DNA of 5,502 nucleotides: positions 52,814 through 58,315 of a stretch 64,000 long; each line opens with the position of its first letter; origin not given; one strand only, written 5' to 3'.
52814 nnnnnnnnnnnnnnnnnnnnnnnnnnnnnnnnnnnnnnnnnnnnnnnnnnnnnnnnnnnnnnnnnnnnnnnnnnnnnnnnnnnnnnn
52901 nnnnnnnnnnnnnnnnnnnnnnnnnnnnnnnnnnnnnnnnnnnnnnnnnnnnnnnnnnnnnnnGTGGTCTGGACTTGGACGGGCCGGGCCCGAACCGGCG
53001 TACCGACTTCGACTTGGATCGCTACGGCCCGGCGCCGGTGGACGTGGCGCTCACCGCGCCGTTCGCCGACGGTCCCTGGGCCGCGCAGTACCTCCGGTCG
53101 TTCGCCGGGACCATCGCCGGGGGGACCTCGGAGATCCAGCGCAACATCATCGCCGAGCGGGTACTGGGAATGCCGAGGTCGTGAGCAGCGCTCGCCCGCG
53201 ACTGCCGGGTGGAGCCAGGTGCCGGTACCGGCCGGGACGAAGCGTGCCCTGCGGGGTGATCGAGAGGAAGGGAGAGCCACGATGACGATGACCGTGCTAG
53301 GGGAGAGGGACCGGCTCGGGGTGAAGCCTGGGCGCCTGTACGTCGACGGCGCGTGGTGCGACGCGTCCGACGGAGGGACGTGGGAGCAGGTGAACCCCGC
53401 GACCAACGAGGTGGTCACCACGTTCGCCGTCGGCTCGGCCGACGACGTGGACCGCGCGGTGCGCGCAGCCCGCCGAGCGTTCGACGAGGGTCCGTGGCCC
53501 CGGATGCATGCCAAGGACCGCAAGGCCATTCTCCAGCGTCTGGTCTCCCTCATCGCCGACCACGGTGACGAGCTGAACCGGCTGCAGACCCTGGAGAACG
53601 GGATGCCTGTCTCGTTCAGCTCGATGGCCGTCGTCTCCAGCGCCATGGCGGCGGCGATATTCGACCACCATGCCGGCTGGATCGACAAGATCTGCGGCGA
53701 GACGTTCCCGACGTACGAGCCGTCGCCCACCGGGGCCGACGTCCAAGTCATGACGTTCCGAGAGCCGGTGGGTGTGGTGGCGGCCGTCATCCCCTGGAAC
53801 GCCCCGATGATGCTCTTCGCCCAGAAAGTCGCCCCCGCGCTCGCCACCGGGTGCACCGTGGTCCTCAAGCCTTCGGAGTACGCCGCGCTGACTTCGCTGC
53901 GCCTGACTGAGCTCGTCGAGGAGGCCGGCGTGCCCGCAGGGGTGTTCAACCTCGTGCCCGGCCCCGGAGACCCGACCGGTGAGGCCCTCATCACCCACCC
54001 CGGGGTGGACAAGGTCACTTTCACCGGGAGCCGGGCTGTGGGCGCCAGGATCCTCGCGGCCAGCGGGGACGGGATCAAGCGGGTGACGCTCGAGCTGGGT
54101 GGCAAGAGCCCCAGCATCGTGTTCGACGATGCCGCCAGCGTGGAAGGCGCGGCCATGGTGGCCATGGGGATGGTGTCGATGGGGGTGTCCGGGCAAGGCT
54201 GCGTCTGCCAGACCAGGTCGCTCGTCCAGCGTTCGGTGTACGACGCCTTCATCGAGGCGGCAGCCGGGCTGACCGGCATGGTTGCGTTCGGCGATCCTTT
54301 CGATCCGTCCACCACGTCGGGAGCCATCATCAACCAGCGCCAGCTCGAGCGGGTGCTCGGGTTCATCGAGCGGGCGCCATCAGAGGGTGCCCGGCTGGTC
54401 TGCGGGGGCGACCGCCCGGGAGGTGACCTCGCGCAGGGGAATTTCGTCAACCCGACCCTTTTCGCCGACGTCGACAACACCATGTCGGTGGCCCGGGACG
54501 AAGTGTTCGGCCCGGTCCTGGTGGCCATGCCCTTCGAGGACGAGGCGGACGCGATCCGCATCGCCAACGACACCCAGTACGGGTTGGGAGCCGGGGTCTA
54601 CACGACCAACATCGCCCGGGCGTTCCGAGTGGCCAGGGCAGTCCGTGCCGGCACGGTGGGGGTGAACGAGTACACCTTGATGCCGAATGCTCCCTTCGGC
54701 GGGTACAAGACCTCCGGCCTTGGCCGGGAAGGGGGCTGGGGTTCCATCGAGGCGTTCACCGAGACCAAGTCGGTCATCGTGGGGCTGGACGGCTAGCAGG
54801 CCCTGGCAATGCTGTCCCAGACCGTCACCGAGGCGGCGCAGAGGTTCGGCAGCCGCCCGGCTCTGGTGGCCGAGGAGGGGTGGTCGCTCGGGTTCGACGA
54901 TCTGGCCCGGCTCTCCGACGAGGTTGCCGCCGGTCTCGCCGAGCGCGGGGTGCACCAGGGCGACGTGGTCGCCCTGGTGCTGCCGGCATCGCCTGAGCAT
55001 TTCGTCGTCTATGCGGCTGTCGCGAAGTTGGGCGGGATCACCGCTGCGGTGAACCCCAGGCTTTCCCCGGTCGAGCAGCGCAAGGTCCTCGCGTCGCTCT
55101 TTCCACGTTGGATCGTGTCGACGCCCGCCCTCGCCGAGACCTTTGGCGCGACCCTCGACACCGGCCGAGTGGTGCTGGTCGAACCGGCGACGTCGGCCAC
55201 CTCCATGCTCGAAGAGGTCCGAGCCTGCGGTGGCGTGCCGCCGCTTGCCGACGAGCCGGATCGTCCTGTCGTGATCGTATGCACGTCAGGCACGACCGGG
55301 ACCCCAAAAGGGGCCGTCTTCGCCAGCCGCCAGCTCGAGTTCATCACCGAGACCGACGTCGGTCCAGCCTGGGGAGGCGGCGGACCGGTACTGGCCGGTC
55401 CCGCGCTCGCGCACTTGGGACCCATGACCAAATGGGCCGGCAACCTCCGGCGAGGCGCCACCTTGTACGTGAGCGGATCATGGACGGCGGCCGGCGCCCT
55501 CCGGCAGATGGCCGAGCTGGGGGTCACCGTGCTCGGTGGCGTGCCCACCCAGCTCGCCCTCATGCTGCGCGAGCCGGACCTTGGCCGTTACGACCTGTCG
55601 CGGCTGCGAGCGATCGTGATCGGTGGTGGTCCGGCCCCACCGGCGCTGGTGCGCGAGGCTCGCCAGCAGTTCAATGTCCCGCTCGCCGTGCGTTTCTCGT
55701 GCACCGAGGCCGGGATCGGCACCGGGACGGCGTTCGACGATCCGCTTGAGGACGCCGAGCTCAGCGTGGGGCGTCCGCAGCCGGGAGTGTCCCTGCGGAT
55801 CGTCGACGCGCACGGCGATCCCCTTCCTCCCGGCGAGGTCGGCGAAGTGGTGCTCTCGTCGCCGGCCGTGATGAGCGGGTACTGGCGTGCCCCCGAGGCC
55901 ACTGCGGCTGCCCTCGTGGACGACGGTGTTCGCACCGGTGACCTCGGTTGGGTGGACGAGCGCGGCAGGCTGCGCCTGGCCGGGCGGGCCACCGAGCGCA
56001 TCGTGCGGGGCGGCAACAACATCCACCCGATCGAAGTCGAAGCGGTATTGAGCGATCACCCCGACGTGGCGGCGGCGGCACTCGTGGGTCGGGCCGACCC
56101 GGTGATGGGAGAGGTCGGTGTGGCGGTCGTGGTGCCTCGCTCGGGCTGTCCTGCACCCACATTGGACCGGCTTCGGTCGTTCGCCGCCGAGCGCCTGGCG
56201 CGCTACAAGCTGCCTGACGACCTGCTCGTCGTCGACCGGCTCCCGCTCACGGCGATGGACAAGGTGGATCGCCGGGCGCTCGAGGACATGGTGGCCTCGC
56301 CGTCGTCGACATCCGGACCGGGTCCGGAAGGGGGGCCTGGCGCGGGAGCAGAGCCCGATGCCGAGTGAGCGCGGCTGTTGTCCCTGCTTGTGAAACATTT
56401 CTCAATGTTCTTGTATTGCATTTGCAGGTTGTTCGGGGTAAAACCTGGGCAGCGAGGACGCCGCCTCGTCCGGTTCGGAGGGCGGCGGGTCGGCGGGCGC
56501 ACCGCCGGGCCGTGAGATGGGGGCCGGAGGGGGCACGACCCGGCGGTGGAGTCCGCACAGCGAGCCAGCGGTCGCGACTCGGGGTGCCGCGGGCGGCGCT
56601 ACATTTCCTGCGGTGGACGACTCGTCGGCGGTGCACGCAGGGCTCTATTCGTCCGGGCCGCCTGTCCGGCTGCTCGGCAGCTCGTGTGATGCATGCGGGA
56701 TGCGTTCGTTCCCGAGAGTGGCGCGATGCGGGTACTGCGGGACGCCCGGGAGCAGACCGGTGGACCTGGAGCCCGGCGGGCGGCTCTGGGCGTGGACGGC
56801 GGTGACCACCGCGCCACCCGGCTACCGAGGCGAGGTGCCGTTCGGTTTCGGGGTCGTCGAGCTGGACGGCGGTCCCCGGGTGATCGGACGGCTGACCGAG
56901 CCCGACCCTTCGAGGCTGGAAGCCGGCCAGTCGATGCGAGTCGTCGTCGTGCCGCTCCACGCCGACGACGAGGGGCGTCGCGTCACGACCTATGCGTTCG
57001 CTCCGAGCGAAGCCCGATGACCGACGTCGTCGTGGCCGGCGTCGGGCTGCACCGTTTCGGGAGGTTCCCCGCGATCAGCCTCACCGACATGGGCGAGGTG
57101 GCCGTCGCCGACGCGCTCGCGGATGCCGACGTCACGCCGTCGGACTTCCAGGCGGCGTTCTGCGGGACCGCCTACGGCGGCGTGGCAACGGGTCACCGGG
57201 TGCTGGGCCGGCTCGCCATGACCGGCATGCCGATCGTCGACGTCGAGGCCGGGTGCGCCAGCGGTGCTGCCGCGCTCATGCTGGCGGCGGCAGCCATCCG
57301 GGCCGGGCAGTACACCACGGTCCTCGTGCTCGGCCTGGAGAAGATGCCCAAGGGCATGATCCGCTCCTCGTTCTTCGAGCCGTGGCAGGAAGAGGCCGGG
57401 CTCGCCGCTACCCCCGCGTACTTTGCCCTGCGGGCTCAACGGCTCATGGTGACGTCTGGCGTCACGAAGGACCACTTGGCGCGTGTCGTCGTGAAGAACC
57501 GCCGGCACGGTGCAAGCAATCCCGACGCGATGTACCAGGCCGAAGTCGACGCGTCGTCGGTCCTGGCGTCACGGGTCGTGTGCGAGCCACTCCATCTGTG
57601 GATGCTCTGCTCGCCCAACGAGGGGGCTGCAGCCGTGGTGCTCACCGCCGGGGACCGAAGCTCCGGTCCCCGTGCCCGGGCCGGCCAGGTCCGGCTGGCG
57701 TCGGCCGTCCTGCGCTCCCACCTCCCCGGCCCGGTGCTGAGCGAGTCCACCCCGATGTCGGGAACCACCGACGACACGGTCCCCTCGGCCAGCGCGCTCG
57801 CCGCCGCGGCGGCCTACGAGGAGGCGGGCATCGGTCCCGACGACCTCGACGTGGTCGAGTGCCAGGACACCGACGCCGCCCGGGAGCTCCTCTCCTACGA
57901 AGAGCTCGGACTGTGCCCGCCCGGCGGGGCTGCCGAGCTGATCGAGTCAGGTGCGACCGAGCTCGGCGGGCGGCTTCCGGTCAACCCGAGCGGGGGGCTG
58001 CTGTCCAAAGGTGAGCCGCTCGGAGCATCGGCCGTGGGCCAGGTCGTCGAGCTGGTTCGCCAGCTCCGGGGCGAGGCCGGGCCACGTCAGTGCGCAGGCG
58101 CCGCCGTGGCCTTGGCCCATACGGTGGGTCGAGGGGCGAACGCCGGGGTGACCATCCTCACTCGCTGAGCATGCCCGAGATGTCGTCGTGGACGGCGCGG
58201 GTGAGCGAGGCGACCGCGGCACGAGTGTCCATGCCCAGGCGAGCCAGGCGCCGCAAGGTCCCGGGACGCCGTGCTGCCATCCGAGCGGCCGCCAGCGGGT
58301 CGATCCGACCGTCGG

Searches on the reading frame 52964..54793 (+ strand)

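Call 12: search_protein_families(library=pfam, proteins=[window:52964-54793:+], max_evalue=0.00001)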
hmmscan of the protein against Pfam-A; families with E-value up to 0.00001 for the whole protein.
window:52964-54793:+ (610 aa): 1 family
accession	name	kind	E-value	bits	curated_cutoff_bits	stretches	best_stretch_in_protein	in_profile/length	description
PF00171.27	Aldedh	-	5.1e-160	533.4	23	1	131-604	1-461/461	Aldehyde dehydrogenase family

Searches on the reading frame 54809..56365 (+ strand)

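Call 12: search_protein_families(library=pfam, proteins=[window:54809-56365:+], max_evalue=0.00001)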
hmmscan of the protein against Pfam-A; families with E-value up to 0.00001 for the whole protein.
window:54809-56365:+ (519 aa): 2 families
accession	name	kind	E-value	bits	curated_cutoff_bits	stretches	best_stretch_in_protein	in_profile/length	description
PF00501.34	AMP-binding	-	6.6e-64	216.5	29.9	1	7-359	2-384/384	AMP-binding enzyme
PF13193.12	AMP-binding_C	-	6.8e-18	65.8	24.5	1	409-485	1-76/76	AMP-binding enzyme C-terminal domain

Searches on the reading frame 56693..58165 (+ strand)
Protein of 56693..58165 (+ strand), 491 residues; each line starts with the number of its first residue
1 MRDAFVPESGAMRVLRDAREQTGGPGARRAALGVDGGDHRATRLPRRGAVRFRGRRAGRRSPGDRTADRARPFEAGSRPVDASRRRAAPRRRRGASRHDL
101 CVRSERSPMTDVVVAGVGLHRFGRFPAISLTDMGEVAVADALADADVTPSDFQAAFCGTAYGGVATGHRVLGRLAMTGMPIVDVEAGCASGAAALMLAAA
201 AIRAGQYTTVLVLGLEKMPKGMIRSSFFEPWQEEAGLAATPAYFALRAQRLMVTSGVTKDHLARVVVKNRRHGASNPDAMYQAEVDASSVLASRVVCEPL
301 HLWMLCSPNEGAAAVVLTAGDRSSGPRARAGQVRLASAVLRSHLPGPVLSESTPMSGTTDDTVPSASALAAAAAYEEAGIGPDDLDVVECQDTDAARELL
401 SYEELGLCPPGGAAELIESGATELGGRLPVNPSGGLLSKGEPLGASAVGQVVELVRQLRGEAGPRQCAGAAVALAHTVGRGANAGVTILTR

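Call 13: search_protein_families(library=pfam, proteins=[window:56693-58165:+], max_evalue=0.00001)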
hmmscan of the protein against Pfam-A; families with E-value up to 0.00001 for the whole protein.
window:56693-58165:+ (491 aa): 4 families
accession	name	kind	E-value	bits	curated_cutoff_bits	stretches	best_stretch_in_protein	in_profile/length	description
PF22691.2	Thiolase_C_1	-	6.7e-38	130.1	28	1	359-489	12-142/144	Thiolase C-terminal domain-like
PF00108.29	Thiolase_N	-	2.5e-13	50.4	26.4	1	123-285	16-197/260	Thiolase, N-terminal domain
PF02803.24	Thiolase_C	-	1.1e-08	35.2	27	1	356-466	13-105/123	Thiolase, C-terminal domain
PF08545.16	ACP_syn_III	-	8.5e-06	26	24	0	183-220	2-39/80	3-Oxoacyl-[acyl-carrier-protein (ACP)] synthase III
